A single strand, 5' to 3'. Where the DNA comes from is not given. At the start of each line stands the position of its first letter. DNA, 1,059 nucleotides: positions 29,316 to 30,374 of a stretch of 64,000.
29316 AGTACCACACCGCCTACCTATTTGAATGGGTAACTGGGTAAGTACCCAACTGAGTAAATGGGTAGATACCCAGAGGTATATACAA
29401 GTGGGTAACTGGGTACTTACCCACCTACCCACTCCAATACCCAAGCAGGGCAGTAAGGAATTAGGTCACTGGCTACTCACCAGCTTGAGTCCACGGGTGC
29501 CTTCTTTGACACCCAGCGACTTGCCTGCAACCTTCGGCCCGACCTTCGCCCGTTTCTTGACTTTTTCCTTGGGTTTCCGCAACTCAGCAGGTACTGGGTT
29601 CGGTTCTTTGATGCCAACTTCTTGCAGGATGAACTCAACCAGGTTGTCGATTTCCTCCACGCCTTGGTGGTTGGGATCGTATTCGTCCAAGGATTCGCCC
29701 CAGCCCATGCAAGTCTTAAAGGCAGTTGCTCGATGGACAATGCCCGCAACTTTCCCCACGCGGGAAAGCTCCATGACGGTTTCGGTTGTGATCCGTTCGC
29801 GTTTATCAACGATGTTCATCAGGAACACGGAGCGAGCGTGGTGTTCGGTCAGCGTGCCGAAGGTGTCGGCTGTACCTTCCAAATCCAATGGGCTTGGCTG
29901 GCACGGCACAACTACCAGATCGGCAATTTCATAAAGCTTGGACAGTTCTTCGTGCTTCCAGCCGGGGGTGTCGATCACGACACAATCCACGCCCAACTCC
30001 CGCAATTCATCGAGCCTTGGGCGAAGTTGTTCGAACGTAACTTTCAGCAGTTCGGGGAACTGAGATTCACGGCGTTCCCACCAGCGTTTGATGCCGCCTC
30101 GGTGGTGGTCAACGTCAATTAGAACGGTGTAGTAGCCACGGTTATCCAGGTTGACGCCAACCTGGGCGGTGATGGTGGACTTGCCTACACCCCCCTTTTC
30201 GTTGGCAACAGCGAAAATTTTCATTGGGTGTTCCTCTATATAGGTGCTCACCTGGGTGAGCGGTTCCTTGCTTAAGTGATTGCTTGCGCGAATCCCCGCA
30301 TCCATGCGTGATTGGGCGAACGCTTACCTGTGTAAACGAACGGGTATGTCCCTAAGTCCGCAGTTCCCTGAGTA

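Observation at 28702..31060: Type Ib partition cassette flanked on both sides by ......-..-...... palindromes and a 31-bp direct repeat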

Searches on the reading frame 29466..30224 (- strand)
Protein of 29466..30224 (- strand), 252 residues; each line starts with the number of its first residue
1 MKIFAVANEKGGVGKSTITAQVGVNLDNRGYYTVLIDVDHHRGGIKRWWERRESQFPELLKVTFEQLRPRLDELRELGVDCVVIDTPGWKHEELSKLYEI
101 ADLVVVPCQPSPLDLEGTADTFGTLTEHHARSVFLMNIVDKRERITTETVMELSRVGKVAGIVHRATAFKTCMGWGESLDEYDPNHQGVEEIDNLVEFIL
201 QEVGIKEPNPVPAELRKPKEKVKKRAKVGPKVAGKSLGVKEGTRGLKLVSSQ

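Call 3: search_protein_families(library=pfam, proteins=[window:29466-30224:-], max_evalue=0.1)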
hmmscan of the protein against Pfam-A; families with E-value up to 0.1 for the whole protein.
window:29466-30224:- (252 aa): 11 families
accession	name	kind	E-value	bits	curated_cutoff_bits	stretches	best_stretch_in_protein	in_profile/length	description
PF09140.17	MipZ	-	3.3e-13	50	20.7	2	4-54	3-53/262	ATPase MipZ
PF13614.12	AAA_31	-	2.8e-11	44.1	27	1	1-40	1-40/177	AAA domain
PF01656.29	CbiA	-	3.2e-10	40.5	25.4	1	5-170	2-116/125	CobQ/CobB/MinD/ParA nucleotide binding domain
PF10609.15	ParA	-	7e-08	32.6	27.1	1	2-41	4-43/246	NUBPL iron-transfer P-loop NTPase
PF13671.12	AAA_33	-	6.9e-05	23.6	27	1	12-102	9-93/143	AAA domain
PF07015.17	VirC1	-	7.3e-05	22.6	24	1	1-127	1-132/231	VirC1 protein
PF06564.18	CBP_BcsQ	-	9.1e-05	22.5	21.3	1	1-38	1-38/234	Cellulose biosynthesis protein BcsQ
PF00448.28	SRP54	-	0.00054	20.1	22.7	1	12-106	11-111/196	SRP54-type protein, GTPase domain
PF02374.21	ArsA_ATPase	-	0.0009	19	24.3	1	9-39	8-38/305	Anion-transporting ATPase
PF16575.11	CLP1_P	-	0.02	15.2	26.6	0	54-92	78-116/188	mRNA cleavage and polyadenylation factor CLP1 P-loop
PF03308.22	MeaB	-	0.081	12.3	23.1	0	12-39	43-70/273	Methylmalonyl Co-A mutase-associated GTPase MeaB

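Call 11: search_protein_families(library=phrogs, proteins=[window:29466-30224:-], max_evalue=0.001)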
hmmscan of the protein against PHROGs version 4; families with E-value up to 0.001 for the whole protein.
window:29466-30224:- (252 aa): 1 family
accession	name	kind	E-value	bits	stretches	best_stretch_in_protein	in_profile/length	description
phrog_164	-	DNA, RNA and nucleotide metabolism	1.1e-27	98.3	1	1-208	224-478/500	ParA-like partition protein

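Call 12: search_protein_families(library=ncbifam, proteins=[window:29466-30224:-], max_evalue=0.01)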
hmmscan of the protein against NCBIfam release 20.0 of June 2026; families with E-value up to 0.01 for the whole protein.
window:29466-30224:- (252 aa): 17 families
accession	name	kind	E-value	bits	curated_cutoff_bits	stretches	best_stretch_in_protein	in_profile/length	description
NF041546.1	ParA_partition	equivalog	1.8e-33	115.8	180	1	3-197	1-202/203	ParA family partition ATPase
TIGR03371.1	cellulose_yhjQ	equivalog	4.7e-13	49.2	157.85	2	1-41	1-41/246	cellulose biosynthesis protein BcsQ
TIGR01968.1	minD_bact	equivalog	9.4e-09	35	212.9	1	2-39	2-39/261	septum site-determining protein MinD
NF041136.1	MrpORP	equivalog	9.5e-08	31.7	450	1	4-47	8-51/365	iron-sulfur cluster carrier protein MrpORP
TIGR01969.1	minD_arch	subfamily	5.7e-07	29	201.75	1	3-39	2-38/251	cell division ATPase MinD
TIGR01007.1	eps_fam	subfamily_domain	2e-05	24.2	108.05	1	1-53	17-69/204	polysaccharide biosynthesis tyrosine autokinase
NF047398.1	AAA_KGGVGR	domain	3.4e-05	24.3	90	1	2-55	3-56/190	KGGVGR-motif variant AAA ATPase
NF008079.0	PRK10818.1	equivalog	6.2e-05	22.4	508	1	2-39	3-40/270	septum site-determining protein MinD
NF010423.0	PRK13849.1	equivalog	6.5e-05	22.4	313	1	1-127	1-132/231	conjugal transfer ATPase VirC1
TIGR03815.1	CpaE_hom_Actino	equivalog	0.00016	20.9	154.45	1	5-46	115-156/340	septum site-determining protein Ssd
NF053622.1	ATPseBagAMYCTU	equivalog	0.0012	18.4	400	1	8-52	13-56/325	ATPase BagA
NF041417.1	ArsA_halo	exception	0.0015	17.4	800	1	9-39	340-370/617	arsenical pump-driving ATPase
TIGR03453.1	partition_RepA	equivalog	0.0032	16.3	348.45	0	2-39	105-142/387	plasmid partitioning protein RepA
NF041321.1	Alpha-amyl_MalA_Halo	equivalog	0.0037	15.7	875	1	62-104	279-320/666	alpha-amylase MalA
NF008669.0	PRK11670.1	equivalog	0.0077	15.2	348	0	2-40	108-146/369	iron-sulfur cluster carrier protein ApbC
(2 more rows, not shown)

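Call 20: find_related_loci(query=window:29466-30224:-, collection=viral_contigs, flank=4000)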
Query window:29466-30224:- (252 aa) in viral_contigs; peptide patterns used: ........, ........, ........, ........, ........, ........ (x = any residue, [..] = any of these).
21 stretches matched a pattern, but none encodes a relative of the query by tblastn (E <= 1e-3).

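Call 27: search_dna_similar(query=window:29466-30224:-, collection=phages, mode=protein, max_rows=15)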
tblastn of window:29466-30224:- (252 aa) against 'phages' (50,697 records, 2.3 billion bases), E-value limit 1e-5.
Records with a match: 151; places in all: 152; records where one place covers at least 80% of the query: 7.
Best place of each record, by identity: <60% 151.
By first word of the organism name: Mycobacterium 109; Vibrio 6; Burkholderia 5; Aeromonas 5; Bacteriophage 3; Acinetobacter 3; Yersinia 3; Sodalis 3; Halomonas 2; Escherichia 2; and 9 more.
By host as written in the record: Mycobacterium smegmatis mc2 155 80; Mycobacterium smegmatis mc#155 15; - 10; Mycobacterium smegmatis mc2155 7; Vibrio parahaemolyticus 5; Yersinia pestis EV76-CN 3; Burkholderia cenocepacia C6433 2; Escherichia coli C600 2; and 22 more.
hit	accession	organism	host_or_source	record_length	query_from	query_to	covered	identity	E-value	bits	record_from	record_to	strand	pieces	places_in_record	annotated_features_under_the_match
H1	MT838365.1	Bacteriophage sp.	human fecal samples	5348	1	205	81%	29.3%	8e-18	88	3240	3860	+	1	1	record has no annotation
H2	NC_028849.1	Mycobacterium phage Luchador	Mycobacterium smegmatis mc2 155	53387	4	189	74%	32.2%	2e-10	67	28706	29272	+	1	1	38: ParA-like partition protein | 39: Arc-like repressor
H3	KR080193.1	Mycobacterium phage Luchador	Mycobacterium smegmatis mc2 155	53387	4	189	74%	32.2%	2e-10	67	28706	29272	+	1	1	38: ParA-like dsDNA partitioning protein | 39: ParB-like dsDNA partitioning protein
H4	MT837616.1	Bacteriophage sp.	human fecal samples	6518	1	195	77%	29.3%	6e-11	67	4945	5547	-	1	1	record has no annotation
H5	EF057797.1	Vibrio phage VP882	Vibrio parahaemolyticus O3:K6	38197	2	197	78%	28.7%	4e-9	62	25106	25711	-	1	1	parA protein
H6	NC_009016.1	Vibrio phage VP882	Vibrio parahaemolyticus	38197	2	197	78%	28.7%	4e-9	62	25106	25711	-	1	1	ParA-like partition protein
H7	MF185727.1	Mycobacterium phage BobSwaget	Mycobacterium smegmatis mc2 155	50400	4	189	74%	30.2%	1e-8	61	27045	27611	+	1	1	36: ParA | 37: ParB-like dsDNA partitioning protein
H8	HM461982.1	Burkholderia phage KS14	Burkholderia cenocepacia C6433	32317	3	195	77%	28.9%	1e-8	61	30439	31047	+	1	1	40: gp40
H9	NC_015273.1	Burkholderia phage KS14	Burkholderia cenocepacia C6433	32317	3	195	77%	28.9%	1e-8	61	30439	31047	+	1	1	40: ParA-like partition protein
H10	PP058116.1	Burkholderia phage vB_BceM_CEP1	Burkholderia sp.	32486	3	195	77%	28.9%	1e-8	61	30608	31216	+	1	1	AAA family ATPase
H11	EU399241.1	Halomonas phage phiHAP-1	-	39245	2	199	79%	27.8%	6e-12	71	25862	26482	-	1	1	partitioning protein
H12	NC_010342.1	Halomonas phage phiHAP-1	Halomonas aquamarina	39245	2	199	79%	27.8%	6e-12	71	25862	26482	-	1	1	ParA-like partition protein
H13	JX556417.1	Vibrio phage vB_VpaM_MAR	Vibrio parahaemolyticus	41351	2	209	83%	26.5%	9e-10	64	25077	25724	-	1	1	partition protein | hypothetical protein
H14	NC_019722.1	Vibrio phage vB_VpaM_MAR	Vibrio parahaemolyticus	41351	2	209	83%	26.5%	9e-10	64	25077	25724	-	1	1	ParA-like partition protein | hypothetical protein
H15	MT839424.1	Bacteriophage sp.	human fecal samples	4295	1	205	81%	26.6%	8e-12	70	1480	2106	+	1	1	record has no annotation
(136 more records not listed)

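Call 44: find_related_loci(query=A3, collection=genome_contigs, flank=3000)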
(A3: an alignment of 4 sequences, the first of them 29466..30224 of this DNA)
Query A3 (252 aa) in genome_contigs; peptide patterns used: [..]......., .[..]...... (x = any residue, [..] = any of these).
130 stretches matched a pattern, but none encodes a relative of the query by tblastn (E <= 1e-3).

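Call 45: find_related_loci(query=A3, collection=viral_contigs, flank=3000)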
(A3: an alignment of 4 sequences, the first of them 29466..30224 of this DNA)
Query A3 (252 aa) in viral_contigs; peptide patterns used: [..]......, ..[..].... (x = any residue, [..] = any of these).
35 stretches matched a pattern, but none encodes a relative of the query by tblastn (E <= 1e-3).

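Call 46: find_related_loci(query=A3, collection=metagenome_contigs, flank=3000)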
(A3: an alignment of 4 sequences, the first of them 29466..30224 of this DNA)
Query A3 (252 aa) in metagenome_contigs; peptide patterns used: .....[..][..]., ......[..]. (x = any residue, [..] = any of these).
174 stretches matched a pattern, but none encodes a relative of the query by tblastn (E <= 1e-3).

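Call 47: find_homologous_proteins(query=window:29466-30224:-, max_evalue=1e-20)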
Query window:29466-30224:- (252 aa): 18 proteins with E <= 1e-20 among 1920 candidates.
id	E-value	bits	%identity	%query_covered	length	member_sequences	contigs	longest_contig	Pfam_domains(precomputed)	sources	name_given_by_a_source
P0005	1.5e-165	567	100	100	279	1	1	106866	PF10609.16,PF01656.30,PF13614.13,PF09140.18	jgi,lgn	jgi:chromosome partitioning protein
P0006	6.1e-125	434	76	100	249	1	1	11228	PF10609.16,PF01656.30,PF13614.13,PF07015.18,PF09140.18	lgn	-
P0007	1.6e-117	409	69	100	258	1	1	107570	PF10609.16,PF01656.30,PF13614.13,PF07015.18,PF09140.18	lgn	-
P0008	1.2e-113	397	73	87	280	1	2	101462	PF16575.12,PF10609.16,PF01656.30,PF13614.13,PF09140.18,PF00448.29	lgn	-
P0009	2.8e-112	392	67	97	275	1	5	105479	PF10609.16,PF01656.30,PF13614.13,PF09140.18,PF13238.13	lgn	-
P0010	4.0e-46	176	40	99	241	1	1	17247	PF10609.16,PF01656.30,PF13614.13,PF07015.18,PF09140.18,PF02374.22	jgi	jgi:chromosome partitioning protein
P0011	2.6e-45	173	39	91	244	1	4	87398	PF10609.16,PF01656.30,PF13614.13,PF09140.18,PF02374.22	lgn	-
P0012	6.3e-27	113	36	79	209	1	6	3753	PF10609.16,PF01656.30,PF13614.13,PF09140.18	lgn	-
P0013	1.8e-25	108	36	82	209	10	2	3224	PF10609.16,PF01656.30,PF13614.13,PF07015.18,PF09140.18,PF02374.22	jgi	jgi:chromosome partitioning protein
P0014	1.8e-25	108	36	82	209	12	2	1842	PF10609.16,PF01656.30,PF13614.13,PF07015.18,PF09140.18,PF06564.19,PF02374.22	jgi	jgi:chromosome partitioning protein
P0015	3.0e-25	107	35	79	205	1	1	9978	PF10609.16,PF01656.30,PF13614.13,PF07015.18,PF09140.18,PF06564.19,PF02374.22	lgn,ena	-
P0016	8.9e-25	106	36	81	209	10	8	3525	PF10609.16,PF01656.30,PF13614.13,PF07015.18,PF09140.18,PF02374.22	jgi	jgi:chromosome partitioning protein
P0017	3.5e-24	104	35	82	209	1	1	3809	PF10609.16,PF01656.30,PF13614.13,PF07015.18,PF09140.18,PF02374.22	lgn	-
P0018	4.2e-24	103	35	81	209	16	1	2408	PF10609.16,PF01656.30,PF13614.13,PF07015.18,PF09140.18,PF02374.22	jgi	jgi:chromosome partitioning protein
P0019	4.3e-24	103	32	79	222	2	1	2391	PF10609.16,PF01656.30,PF13614.13,PF07015.18,PF09140.18,PF02374.22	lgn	-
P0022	1.2e-21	95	33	79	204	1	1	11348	PF10609.16,PF01656.30,PF13614.13,PF07015.18,PF09140.18,PF02374.22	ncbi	-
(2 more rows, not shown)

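Call 49: find_encoding_contigs(protein=P0009, flank=4000, max_places=2)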
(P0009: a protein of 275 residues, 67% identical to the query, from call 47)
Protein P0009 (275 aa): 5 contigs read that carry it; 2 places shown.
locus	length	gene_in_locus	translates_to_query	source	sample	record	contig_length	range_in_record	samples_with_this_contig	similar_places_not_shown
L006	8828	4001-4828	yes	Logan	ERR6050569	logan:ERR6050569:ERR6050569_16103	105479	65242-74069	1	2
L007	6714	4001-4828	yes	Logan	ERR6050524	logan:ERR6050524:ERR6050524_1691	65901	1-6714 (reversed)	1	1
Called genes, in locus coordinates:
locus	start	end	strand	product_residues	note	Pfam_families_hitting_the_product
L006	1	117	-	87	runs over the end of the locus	-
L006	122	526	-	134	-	-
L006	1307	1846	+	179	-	PF22055:MvaT_DBD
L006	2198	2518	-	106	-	PF13744:HTH_37 (weak)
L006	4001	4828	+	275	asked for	PF01656:CbiA, PF09140:MipZ (weak), PF10609:ParA (faint), PF13614:AAA_31, PF13238:AAA_18 (faint)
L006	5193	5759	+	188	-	-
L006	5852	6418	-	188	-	PF13730:HTH_36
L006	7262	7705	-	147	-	-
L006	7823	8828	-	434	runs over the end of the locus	PF01145:Band_7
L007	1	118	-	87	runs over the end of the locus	-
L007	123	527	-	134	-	-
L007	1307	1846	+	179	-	PF22055:MvaT_DBD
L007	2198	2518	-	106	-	PF13744:HTH_37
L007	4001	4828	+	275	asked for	PF01656:CbiA, PF09140:MipZ (weak), PF10609:ParA (faint), PF13614:AAA_31, PF13238:AAA_18 (faint)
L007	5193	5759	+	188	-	-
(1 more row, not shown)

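Call 50: find_encoding_contigs(protein=P0010, flank=4000, max_places=2)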
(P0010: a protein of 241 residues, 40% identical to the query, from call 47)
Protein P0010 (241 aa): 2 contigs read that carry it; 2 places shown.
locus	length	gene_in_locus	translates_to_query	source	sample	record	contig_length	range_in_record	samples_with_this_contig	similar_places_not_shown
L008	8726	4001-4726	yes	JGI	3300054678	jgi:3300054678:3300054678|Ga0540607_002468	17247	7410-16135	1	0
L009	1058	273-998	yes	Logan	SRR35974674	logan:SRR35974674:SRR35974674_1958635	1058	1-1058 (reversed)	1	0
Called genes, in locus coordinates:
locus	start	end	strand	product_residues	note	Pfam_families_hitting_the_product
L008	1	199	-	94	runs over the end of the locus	-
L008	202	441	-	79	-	-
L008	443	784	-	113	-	-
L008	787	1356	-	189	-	-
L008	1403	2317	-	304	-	-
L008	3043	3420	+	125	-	PF22055:MvaT_DBD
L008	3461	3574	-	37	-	-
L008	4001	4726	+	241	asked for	PF01656:CbiA, PF02374:ArsA_ATPase, PF07015:VirC1 (weak), PF09140:MipZ (faint), PF10609:ParA, PF13614:AAA_31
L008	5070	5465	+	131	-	-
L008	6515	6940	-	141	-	-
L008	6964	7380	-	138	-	-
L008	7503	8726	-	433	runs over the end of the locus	-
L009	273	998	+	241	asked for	PF01656:CbiA, PF02374:ArsA_ATPase, PF07015:VirC1 (weak), PF09140:MipZ (faint), PF10609:ParA, PF13614:AAA_31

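Call 51: find_encoding_contigs(protein=P0011, flank=4000, max_places=2)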
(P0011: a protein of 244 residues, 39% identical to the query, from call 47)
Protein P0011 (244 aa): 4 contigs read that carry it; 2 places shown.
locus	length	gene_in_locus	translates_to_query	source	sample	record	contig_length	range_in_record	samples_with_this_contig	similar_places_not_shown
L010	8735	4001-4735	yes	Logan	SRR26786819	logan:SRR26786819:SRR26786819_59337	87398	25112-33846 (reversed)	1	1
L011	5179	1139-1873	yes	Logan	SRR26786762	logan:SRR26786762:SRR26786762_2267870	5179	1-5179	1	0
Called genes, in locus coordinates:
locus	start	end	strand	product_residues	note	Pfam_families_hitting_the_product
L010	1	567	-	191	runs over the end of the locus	-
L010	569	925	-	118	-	-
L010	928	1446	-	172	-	-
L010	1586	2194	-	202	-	-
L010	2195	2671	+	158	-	PF22055:MvaT_DBD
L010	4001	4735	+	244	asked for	PF01656:CbiA, PF02374:ArsA_ATPase, PF09140:MipZ (faint), PF10609:ParA (weak), PF13614:AAA_31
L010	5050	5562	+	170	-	-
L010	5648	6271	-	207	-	PF13730:HTH_36 (weak)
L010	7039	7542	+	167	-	-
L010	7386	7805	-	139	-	-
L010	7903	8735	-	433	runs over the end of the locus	PF01145:Band_7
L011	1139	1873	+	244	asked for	PF01656:CbiA, PF02374:ArsA_ATPase, PF09140:MipZ (faint), PF10609:ParA (weak), PF13614:AAA_31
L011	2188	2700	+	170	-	-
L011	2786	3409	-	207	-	PF13730:HTH_36 (weak)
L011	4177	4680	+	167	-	-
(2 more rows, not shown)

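Call 61: search_solved_structures(query=window:29466-30224:-, max_evalue=0.00001)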
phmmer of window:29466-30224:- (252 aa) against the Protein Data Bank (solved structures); distinct sequences matched with E-value up to 0.00001: 3.
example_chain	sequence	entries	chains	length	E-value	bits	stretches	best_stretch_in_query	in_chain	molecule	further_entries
4dzz_A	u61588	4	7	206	1.6e-08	37.5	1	1-143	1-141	Plasmid partitioning protein ParF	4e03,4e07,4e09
5u1g_D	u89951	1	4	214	1.8e-08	37.4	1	1-143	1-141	ParA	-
1wcv_1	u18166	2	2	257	4e-06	29.6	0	4-43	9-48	SEGREGATION PROTEIN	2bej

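Call 75: find_encoding_contigs(protein=P0022, flank=3000, max_places=2)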
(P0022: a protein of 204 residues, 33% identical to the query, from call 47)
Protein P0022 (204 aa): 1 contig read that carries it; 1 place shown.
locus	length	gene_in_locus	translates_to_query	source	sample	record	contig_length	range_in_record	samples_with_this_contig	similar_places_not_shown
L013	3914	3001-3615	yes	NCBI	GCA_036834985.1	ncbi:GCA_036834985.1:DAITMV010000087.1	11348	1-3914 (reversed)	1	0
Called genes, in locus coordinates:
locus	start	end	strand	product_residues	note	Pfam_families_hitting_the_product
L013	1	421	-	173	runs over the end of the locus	PF02357:NusG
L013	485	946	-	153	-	-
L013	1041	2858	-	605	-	PF00512:HisKA, PF02518:HATPase_c, PF00072:Response_reg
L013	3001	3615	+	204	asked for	PF01656:CbiA, PF02374:ArsA_ATPase (faint), PF07015:VirC1, PF09140:MipZ (weak), PF10609:ParA, PF13614:AAA_31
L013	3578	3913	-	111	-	?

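Call 76: find_encoding_contigs(protein=P0015, flank=3000, max_places=2)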
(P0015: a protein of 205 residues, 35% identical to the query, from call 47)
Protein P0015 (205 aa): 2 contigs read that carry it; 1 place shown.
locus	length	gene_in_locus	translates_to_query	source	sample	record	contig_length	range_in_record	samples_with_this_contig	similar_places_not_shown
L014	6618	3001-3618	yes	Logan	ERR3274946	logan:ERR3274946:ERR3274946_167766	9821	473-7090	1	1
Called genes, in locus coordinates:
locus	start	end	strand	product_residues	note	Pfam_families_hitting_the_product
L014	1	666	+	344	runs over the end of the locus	PF10134:RPA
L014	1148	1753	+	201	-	PF00589:Phage_integrase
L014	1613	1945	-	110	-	-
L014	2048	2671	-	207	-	-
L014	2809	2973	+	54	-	-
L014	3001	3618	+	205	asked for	PF01656:CbiA, PF02374:ArsA_ATPase (weak), PF06564:CBP_BcsQ (faint), PF07015:VirC1, PF09140:MipZ (faint), PF10609:ParA (weak), PF13614:AAA_31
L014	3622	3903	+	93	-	-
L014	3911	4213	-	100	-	PF05016:ParE_toxin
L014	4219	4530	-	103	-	PF01402:RHH_1 (weak), PF27535:RelB3_C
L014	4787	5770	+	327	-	PF03389:MobA_MobL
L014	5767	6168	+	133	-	-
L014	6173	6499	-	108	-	-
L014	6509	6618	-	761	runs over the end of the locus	PF03412:Peptidase_C39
